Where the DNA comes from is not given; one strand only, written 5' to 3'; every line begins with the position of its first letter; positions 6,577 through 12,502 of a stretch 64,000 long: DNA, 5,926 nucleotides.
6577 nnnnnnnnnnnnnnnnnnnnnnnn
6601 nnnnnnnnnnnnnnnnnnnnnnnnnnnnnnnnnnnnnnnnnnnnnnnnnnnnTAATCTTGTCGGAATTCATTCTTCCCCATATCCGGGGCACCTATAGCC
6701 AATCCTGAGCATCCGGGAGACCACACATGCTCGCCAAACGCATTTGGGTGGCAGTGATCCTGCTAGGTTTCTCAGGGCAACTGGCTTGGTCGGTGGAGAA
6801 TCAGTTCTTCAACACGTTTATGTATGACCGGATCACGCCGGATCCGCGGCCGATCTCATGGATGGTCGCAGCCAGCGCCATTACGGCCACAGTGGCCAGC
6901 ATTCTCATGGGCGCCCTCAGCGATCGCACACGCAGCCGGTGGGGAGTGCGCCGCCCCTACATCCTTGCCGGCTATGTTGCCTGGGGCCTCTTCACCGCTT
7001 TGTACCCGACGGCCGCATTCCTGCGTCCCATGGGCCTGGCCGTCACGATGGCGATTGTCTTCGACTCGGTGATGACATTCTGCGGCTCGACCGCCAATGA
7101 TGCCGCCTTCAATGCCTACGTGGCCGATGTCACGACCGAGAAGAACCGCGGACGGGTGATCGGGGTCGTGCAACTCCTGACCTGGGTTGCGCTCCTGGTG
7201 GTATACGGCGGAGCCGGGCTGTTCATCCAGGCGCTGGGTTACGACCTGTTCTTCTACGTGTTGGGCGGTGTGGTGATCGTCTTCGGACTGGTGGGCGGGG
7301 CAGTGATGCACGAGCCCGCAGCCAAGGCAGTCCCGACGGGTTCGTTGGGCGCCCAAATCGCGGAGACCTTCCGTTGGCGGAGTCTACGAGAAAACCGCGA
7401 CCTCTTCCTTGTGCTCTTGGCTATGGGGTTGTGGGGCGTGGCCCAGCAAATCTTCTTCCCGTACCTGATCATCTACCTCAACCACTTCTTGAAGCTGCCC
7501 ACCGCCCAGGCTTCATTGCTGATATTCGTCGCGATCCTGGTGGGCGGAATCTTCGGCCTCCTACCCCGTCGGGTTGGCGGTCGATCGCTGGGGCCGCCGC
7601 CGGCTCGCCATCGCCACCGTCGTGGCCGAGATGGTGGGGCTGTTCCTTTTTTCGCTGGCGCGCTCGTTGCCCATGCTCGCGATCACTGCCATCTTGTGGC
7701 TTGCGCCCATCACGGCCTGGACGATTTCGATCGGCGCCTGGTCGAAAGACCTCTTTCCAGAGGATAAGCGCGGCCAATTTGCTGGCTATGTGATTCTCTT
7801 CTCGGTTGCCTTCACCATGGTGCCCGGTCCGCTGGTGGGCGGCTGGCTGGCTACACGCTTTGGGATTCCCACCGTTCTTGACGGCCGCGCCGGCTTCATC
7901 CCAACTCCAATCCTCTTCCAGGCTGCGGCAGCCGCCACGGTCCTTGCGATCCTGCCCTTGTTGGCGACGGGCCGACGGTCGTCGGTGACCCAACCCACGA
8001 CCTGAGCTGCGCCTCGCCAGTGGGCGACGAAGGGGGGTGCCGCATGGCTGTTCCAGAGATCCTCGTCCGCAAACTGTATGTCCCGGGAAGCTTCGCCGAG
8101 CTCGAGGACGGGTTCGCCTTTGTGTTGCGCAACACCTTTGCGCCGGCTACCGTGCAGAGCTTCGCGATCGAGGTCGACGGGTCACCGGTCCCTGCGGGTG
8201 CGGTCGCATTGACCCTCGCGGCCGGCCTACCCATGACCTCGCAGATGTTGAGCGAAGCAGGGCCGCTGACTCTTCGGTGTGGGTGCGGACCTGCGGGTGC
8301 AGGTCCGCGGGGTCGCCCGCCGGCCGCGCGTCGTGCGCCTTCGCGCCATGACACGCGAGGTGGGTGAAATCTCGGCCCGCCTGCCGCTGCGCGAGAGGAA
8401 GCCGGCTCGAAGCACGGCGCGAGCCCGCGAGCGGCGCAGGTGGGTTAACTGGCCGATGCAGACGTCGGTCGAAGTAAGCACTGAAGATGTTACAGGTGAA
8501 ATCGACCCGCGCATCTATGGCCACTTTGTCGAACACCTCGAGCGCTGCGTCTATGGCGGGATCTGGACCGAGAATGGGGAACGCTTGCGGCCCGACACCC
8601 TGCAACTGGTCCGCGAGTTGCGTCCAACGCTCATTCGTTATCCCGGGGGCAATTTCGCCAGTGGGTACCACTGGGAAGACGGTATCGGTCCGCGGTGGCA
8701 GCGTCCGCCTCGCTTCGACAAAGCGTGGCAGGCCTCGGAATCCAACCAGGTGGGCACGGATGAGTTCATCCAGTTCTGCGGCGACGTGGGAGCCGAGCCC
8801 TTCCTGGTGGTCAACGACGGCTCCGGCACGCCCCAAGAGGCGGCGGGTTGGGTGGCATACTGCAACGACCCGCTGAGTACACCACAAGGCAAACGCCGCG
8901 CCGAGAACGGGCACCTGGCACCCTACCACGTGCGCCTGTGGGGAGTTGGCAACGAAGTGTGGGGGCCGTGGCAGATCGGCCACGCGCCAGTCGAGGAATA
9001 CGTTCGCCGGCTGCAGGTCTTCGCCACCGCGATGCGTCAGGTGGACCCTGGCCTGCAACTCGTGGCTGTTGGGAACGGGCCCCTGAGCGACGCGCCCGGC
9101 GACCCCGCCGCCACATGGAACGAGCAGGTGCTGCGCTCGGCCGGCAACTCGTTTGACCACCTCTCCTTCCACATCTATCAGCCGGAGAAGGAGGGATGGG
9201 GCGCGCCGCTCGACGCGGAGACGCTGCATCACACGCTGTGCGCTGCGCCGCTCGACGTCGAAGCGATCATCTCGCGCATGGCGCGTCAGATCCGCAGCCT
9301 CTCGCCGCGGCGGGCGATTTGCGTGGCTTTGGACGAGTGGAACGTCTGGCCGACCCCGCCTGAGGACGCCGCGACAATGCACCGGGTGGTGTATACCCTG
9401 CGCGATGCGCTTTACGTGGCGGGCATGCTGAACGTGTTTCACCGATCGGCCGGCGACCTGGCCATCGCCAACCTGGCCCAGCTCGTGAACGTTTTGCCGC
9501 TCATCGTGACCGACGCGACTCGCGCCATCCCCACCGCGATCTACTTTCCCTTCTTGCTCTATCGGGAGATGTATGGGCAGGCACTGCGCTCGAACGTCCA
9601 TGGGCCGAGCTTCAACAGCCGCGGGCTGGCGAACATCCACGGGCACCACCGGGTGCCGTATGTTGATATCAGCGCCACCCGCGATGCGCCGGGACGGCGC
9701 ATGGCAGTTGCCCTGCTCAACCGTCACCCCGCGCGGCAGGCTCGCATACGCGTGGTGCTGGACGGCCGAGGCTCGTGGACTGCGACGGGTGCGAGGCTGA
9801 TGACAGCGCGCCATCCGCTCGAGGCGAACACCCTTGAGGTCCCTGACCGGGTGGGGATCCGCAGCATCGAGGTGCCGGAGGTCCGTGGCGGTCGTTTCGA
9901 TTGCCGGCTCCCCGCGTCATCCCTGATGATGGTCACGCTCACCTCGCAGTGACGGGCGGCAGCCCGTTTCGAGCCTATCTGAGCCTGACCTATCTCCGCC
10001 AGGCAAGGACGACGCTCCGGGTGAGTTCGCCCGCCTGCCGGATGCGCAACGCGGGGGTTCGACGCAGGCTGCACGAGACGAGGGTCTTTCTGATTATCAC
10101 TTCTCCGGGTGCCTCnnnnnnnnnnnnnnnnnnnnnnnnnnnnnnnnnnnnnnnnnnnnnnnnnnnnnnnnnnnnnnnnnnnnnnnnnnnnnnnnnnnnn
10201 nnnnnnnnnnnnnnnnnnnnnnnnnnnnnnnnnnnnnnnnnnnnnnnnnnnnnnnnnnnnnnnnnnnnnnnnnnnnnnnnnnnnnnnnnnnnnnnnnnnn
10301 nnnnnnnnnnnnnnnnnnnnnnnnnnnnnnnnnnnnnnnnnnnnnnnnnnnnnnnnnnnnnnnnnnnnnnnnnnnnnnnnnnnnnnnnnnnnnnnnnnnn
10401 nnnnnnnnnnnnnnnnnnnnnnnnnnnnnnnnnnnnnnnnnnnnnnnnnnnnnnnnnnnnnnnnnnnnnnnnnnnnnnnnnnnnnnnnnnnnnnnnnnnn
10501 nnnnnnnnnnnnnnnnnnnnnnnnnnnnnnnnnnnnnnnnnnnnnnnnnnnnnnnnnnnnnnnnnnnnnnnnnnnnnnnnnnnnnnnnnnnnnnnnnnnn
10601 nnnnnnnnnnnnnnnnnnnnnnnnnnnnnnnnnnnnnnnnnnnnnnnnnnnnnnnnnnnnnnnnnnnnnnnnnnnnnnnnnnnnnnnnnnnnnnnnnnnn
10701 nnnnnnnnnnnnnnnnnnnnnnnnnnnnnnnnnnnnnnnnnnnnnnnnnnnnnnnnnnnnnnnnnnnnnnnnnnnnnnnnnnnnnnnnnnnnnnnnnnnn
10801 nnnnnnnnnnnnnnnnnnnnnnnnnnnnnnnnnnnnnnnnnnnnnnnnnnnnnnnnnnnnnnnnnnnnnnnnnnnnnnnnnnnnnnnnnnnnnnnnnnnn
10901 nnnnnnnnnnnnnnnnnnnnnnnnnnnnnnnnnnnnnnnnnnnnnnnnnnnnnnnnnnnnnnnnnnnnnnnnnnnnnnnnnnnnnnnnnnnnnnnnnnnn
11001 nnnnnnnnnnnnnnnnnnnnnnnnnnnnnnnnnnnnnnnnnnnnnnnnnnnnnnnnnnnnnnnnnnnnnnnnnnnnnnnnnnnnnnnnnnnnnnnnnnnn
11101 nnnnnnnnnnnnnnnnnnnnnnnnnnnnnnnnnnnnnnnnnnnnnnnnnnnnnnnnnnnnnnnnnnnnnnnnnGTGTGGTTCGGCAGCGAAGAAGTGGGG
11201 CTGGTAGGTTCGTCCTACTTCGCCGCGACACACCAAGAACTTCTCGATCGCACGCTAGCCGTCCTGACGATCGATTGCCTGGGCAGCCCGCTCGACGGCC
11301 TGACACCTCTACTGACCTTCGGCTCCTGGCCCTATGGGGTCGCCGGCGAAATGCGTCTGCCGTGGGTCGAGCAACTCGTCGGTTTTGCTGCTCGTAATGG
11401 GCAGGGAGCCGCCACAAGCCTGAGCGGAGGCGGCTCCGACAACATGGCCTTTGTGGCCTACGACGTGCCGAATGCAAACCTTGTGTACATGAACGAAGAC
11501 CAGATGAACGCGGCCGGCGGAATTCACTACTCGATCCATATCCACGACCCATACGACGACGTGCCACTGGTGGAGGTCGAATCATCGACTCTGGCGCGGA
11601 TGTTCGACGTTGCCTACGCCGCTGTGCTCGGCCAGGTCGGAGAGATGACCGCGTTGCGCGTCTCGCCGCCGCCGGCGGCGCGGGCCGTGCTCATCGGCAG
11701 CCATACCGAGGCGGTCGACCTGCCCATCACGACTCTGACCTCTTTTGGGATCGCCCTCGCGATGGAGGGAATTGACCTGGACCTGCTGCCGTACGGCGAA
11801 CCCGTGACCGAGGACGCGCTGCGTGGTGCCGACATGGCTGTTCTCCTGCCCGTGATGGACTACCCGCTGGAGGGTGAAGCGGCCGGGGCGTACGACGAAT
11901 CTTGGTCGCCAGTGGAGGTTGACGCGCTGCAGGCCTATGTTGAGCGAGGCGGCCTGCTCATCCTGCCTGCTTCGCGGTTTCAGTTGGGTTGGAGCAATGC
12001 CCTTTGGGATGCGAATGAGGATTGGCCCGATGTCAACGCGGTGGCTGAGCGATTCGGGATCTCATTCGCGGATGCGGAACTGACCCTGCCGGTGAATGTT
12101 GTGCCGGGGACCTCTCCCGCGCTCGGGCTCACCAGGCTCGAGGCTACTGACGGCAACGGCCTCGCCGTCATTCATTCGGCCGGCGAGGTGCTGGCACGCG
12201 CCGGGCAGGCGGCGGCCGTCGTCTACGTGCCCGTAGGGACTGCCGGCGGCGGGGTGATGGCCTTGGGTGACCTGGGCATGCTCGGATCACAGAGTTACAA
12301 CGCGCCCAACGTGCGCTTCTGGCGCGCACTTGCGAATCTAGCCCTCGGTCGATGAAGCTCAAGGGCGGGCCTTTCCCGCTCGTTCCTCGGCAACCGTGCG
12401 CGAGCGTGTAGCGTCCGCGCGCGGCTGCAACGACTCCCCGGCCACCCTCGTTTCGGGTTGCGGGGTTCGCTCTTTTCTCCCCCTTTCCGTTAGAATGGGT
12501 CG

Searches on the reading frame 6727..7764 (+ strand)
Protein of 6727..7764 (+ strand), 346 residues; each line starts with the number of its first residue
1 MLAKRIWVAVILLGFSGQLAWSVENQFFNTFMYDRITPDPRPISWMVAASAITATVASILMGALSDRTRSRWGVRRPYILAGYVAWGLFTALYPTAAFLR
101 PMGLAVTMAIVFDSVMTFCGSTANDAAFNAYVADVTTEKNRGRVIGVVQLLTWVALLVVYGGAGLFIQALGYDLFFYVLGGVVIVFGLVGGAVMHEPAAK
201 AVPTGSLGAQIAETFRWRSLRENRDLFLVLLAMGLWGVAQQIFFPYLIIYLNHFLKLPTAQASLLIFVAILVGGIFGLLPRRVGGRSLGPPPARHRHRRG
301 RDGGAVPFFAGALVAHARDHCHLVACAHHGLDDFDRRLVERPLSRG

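Call 42: search_protein_families(library=pfam, proteins=[window:6727-7764:+], max_evalue=0.001)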
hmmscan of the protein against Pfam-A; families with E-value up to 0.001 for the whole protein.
window:6727-7764:+ (346 aa): 2 families
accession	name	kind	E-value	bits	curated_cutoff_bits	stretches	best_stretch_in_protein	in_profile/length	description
PF07690.21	MFS_1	-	1.7e-24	86.9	33.4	1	12-286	3-268/347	Major Facilitator Superfamily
PF13347.12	MFS_2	-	6.4e-08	32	27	1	20-274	12-272/427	MFS/sugar transport protein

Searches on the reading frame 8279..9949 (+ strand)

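Call 42: search_protein_families(library=pfam, proteins=[window:8279-9949:+], max_evalue=0.001)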
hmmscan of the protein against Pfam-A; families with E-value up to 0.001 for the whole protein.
window:8279-9949:+ (557 aa): 2 families
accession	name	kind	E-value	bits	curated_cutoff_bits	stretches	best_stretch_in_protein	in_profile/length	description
PF06964.18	Alpha-L-AF_C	-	1.7e-27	97.1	27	1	352-548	1-165/165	Alpha-L-arabinofuranosidase C-terminal domain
PF22848.2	ASD1_dom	-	1.5e-10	41.5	22.2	1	111-183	3-80/239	Alpha-L-arabinofuranosidase 1 domain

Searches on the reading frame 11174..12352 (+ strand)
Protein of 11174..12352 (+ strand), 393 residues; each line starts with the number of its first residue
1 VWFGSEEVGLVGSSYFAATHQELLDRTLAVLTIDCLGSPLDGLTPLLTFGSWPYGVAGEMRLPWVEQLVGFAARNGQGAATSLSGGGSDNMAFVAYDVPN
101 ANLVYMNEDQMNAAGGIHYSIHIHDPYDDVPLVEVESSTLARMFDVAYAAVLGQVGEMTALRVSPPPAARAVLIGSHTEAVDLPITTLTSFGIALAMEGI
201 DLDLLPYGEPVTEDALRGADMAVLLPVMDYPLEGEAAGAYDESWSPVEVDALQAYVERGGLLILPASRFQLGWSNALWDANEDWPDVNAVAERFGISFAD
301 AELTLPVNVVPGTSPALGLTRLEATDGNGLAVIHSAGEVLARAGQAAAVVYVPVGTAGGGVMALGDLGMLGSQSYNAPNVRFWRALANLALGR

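Call 42: search_protein_families(library=pfam, proteins=[window:11174-12352:+], max_evalue=0.001)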
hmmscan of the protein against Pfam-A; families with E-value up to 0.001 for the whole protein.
window:11174-12352:+ (393 aa): 1 family
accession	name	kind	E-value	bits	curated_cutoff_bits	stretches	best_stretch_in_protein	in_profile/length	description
PF04389.22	Peptidase_M28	-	7.5e-07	29.5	21.3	1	1-149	61-191/193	Peptidase family M28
